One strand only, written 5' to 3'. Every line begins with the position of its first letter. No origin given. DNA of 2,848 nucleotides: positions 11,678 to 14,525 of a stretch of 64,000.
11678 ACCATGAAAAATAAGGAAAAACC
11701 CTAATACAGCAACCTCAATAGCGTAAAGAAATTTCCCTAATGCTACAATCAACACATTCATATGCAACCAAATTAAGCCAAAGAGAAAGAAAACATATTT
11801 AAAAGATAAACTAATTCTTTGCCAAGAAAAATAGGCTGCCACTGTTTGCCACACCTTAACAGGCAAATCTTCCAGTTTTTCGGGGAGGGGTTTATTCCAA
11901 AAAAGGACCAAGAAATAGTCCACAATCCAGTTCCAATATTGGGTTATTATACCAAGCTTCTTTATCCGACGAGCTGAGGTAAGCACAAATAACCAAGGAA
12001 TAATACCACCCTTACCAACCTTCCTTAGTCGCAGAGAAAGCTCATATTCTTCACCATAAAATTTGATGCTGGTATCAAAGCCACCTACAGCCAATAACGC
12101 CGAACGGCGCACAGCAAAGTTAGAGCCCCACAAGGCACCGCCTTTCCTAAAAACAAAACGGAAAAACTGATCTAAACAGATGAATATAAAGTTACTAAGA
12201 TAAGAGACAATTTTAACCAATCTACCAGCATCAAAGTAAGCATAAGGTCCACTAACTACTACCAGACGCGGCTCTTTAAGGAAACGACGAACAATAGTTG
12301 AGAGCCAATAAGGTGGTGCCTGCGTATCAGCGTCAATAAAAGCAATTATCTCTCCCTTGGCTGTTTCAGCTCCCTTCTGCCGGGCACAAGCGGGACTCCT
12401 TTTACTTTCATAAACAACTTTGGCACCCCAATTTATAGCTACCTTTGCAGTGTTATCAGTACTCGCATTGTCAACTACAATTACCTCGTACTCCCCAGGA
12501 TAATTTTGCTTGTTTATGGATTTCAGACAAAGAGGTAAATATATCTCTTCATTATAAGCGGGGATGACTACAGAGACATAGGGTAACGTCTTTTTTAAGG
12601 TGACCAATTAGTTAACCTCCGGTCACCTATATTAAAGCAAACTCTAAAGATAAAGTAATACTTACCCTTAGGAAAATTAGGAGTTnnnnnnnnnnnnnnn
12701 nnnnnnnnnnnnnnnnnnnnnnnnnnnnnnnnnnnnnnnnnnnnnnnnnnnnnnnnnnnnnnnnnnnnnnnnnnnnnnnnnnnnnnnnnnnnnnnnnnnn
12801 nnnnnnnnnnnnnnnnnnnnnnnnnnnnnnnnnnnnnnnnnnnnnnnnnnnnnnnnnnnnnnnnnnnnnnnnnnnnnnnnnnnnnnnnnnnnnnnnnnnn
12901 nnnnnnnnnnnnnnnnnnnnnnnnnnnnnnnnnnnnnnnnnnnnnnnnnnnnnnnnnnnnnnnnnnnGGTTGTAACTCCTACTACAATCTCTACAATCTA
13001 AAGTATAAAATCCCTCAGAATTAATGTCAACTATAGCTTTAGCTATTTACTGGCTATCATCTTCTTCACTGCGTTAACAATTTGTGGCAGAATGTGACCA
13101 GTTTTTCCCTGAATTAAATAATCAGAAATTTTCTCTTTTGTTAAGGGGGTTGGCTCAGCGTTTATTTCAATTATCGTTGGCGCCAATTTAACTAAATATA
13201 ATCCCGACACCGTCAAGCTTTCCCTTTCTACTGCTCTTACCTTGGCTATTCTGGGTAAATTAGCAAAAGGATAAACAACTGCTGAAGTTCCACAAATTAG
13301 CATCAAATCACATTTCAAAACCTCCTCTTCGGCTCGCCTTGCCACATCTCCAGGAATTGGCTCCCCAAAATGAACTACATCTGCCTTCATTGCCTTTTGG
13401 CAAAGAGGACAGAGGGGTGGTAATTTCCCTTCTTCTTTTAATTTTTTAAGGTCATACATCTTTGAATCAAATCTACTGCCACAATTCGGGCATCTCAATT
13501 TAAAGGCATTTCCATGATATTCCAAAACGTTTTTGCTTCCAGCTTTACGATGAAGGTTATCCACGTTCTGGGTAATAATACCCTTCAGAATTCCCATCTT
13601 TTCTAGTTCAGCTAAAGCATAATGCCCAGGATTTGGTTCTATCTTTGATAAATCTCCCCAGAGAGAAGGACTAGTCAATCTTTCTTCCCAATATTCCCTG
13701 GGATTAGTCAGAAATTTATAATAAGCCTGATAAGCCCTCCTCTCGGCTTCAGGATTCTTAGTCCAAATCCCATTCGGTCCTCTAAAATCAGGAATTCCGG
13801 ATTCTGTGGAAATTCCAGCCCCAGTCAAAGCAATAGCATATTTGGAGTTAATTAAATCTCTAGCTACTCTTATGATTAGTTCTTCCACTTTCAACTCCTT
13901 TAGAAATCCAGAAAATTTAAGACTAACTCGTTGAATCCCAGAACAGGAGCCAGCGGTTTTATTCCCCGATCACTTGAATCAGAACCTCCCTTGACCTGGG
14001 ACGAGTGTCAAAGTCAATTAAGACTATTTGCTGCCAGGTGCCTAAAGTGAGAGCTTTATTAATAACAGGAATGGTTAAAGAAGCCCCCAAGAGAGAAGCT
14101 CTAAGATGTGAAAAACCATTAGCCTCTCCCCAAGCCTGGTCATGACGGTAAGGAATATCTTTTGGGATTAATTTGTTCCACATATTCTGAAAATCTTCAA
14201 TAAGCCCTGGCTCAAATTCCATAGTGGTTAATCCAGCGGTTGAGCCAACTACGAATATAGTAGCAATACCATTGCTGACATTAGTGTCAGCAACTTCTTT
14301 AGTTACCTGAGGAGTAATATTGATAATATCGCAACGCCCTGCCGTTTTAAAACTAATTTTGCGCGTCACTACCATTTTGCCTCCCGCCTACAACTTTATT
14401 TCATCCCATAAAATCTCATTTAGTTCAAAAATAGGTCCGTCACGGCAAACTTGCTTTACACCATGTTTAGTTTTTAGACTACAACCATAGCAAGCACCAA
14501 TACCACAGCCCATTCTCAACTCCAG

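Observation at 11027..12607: Fused GT2 glycosyltransferase / CE4 deacetylase (ArnC-ArnD-like architecture) embedded in a MacAB-type exporter gene string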

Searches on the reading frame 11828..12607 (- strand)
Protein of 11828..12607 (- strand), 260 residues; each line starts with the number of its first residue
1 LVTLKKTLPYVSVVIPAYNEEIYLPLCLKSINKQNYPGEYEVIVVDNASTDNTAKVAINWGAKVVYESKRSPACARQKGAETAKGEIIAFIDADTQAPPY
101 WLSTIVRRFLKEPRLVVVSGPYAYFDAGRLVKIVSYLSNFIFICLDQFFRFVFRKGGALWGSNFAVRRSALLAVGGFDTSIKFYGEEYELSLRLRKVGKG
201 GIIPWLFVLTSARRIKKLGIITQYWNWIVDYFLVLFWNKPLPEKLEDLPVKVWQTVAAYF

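Call 77: search_protein_families(library=ncbifam, proteins=[window:11828-12607:-], max_evalue=1)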
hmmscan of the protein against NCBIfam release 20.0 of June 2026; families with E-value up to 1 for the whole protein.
window:11828-12607:- (260 aa): 30 families (the best 25 are shown)
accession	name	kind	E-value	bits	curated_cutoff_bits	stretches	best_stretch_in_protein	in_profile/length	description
TIGR04283.1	glyco_like_mftF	equivalog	8.9e-28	97.4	182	1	11-230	1-205/221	TIGR04283 family arsenosugar biosynthesis glycosyltransferase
TIGR03965.1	mycofact_glyco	equivalog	1.6e-26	93.2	280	2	7-120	72-189/467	mycofactocin biosynthesis glycosyltransferase MftF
NF041875.1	EPS_EpsD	equivalog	4.6e-26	92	370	1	11-198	1-193/325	exopolysaccharide biosynthesis glycosyltransferase EpsD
NF038302.1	EPS_HpsE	equivalog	8.4e-17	61.1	300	1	11-115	3-117/307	hormogonium polysaccharide biosynthesis glycosyltransferase HpsE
NF010496.0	PRK13915.1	equivalog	1.5e-16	60.4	262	1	6-122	28-155/307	glucosyl-3-phosphoglycerate synthase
TIGR03937.1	PgaC_IcaA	equivalog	1.1e-14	54.2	422.3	1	6-120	42-161/407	poly-beta-1,6-N-acetyl-D-glucosamine synthase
NF007482.0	PRK10073.1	equivalog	1.5e-14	53.8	423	1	7-106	4-107/334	glycosyltransferase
NF041394.1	GtaseAglG_Halo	equivalog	1.9e-14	53.6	440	1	11-195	3-198/304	glucosyl-dolichyl phosphate glucuronosyltransferase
TIGR03469.1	HpnB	hypoth_equivalog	9.1e-14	51.3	379.25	1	4-63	39-98/386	hopene-associated glycosyltransferase HpnB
NF038299.1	EPS_HpsN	equivalog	1.8e-12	46.9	425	1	9-120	1-117/317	hormogonium polysaccharide biosynthesis glycosyltransferase HpsN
NF047683.1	TeichurnBiosyTuaG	equivalog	2.6e-12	46.9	400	1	6-106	3-108/252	teichuronic acid biosynthesis protein TuaG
TIGR03111.1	glyc2_xrt_Gpos1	hypoth_equivalog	1.7e-11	43.6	363.95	1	5-120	45-167/439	TIGR03111 family XrtG-associated glycosyltransferase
NF050050.1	ProtGlycPglI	equivalog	7e-10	38.8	500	1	9-108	2-107/306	GalNAc(5)-diNAcBac-PP-undecaprenol beta-1,3-glucosyltransferase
TIGR04182.1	glyco_TIGR04182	equivalog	3.8e-09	36.3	325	1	11-109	2-97/293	S-layer glycoprotein N-glycosyltransferase AglJ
TIGR04242.1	nodulat_NodC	equivalog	8.9e-09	34.8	550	1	6-56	45-96/395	chitooligosaccharide synthase NodC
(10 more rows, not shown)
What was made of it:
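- On ArnC / GtrB / DPM1 polyprenyl-phosphate sugar transferases: Dol-P-hexose transferase scores 26.8, PpgS 24.9 and AglJ 36.3, all on the N-terminal ~100 residues (call 77).
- On Processive GT2 synthases (PgaC/IcaA, NodC, BcsA, HAS, chitin synthase): PgaC scores 54 bits against 422, NodC 35 against 550 and CelA 31 against 699 (call 77).
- Closest known: HpnI / HpnK. Same: The HpnI model aligns to the acceptor half, residues 81-212 (call 77).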

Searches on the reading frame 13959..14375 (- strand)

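Call 3: search_protein_families(library=pfam, proteins=[window:13959-14375:-], max_evalue=0.01)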
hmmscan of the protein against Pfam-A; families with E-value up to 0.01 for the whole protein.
window:13959-14375:- (138 aa): 1 family
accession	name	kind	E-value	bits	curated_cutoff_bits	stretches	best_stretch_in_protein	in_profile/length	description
PF01894.22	UPF0047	-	7e-35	120.1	27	1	19-135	1-117/117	Uncharacterised protein family UPF0047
